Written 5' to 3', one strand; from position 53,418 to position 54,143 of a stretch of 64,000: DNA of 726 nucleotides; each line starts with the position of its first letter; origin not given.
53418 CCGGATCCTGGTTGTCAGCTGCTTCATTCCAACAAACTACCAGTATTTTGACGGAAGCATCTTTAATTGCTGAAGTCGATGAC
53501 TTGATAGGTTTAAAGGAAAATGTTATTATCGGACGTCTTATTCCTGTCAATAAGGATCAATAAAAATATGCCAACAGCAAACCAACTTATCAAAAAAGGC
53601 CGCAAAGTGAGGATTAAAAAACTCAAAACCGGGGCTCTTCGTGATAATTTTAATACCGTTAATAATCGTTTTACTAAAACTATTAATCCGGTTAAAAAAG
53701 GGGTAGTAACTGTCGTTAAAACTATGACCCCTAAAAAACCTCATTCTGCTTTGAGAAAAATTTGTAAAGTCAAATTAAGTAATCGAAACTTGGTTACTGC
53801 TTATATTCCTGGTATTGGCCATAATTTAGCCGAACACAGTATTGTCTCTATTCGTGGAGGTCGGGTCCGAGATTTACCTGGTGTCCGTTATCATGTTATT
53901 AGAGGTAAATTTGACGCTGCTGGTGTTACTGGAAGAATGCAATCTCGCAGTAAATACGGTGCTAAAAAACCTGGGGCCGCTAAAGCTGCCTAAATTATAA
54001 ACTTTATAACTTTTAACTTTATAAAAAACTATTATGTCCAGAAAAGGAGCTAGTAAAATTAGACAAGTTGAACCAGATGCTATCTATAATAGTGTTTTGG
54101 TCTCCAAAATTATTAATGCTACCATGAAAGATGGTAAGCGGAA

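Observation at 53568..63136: The str operon is split: 6.4 kb of envelope and sugar genes inserted between rpsG and fusA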

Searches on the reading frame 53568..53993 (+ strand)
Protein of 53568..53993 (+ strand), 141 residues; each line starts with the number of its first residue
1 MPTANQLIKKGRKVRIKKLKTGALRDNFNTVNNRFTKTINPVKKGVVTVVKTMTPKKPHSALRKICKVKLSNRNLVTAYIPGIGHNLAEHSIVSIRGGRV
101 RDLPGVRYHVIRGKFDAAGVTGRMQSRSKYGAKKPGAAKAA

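Call 8: search_protein_families(library=pfam, proteins=[window:53568-53993:+], max_evalue=0.01)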
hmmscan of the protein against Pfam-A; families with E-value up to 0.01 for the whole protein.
window:53568-53993:+ (141 aa): 1 family
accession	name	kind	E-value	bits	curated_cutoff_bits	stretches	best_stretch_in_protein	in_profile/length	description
PF00164.32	Ribosom_S12_S23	-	5.5e-31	107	22.3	1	40-135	11-108/110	Ribosomal protein S12/S23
